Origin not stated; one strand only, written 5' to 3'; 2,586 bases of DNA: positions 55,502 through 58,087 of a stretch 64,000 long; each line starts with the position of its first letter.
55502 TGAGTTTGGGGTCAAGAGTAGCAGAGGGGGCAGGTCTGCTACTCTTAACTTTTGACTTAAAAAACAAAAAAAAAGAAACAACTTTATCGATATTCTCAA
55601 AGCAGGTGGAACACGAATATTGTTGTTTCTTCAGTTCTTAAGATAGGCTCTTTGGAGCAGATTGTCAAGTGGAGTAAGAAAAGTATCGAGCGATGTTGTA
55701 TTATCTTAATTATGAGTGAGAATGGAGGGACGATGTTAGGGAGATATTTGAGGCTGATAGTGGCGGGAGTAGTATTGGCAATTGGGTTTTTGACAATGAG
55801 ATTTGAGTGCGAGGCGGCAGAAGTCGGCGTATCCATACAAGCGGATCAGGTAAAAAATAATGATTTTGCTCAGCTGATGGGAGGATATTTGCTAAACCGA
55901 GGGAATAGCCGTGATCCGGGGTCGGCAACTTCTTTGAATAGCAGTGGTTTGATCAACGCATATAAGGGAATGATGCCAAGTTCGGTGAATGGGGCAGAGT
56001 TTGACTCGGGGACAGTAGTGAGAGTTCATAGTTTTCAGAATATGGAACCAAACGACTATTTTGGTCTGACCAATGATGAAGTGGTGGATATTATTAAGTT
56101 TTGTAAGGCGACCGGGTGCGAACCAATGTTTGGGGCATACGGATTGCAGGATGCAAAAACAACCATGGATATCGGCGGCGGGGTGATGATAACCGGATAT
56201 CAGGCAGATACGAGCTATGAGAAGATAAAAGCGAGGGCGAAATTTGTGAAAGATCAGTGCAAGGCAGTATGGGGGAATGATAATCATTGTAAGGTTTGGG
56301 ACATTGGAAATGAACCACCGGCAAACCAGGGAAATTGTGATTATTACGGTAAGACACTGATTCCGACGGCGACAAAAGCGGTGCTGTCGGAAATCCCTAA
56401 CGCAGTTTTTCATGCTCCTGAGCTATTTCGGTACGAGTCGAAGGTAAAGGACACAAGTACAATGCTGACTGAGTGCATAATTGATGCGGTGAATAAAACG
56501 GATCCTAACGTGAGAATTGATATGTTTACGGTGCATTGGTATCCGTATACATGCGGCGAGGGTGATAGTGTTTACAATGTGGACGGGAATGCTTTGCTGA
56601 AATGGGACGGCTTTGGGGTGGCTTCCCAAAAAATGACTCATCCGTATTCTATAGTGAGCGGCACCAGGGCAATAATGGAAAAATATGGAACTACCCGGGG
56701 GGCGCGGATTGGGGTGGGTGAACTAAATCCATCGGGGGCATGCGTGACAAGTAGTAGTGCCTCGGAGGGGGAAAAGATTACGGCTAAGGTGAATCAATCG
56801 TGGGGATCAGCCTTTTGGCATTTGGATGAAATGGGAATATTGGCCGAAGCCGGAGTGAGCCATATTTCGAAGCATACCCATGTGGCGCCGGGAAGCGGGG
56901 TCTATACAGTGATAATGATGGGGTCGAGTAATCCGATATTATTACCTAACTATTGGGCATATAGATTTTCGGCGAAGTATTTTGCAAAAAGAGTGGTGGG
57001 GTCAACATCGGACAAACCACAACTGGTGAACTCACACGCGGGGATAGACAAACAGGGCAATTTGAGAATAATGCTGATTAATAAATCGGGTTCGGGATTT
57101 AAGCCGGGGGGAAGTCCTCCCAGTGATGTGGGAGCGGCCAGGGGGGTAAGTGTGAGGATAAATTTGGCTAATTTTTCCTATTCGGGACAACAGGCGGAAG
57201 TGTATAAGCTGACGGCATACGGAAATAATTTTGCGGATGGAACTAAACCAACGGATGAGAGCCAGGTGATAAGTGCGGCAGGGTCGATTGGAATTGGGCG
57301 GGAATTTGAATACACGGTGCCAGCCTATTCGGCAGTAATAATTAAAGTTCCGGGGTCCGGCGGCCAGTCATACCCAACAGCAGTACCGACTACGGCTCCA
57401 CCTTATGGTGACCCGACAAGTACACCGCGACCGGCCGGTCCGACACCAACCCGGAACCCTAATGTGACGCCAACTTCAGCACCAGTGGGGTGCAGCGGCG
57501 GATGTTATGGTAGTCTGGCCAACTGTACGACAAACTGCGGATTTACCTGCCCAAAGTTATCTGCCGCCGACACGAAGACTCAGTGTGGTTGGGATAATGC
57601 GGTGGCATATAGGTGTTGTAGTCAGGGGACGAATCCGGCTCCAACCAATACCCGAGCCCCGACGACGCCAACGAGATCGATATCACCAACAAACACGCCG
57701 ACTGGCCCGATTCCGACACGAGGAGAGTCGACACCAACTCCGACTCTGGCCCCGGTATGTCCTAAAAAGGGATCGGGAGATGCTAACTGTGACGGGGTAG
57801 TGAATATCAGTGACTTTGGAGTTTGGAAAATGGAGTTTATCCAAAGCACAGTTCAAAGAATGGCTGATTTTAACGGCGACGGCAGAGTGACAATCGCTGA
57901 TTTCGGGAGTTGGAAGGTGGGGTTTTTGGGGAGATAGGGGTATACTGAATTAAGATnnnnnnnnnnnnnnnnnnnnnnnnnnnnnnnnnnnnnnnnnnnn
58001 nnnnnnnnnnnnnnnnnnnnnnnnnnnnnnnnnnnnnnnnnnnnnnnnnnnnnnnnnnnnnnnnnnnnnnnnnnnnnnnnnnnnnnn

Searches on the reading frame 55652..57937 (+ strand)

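Call 11: search_protein_families(library=pfam, proteins=[window:55652-57937:+], max_evalue=0.001)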
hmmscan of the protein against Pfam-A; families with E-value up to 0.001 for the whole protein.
window:55652-57937:+ (761 aa): 1 family
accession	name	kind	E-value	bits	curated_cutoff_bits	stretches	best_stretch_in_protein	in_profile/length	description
PF00404.24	Dockerin_1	-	2.3e-05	24.9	22.9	1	709-751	2-49/57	Dockerin type I domain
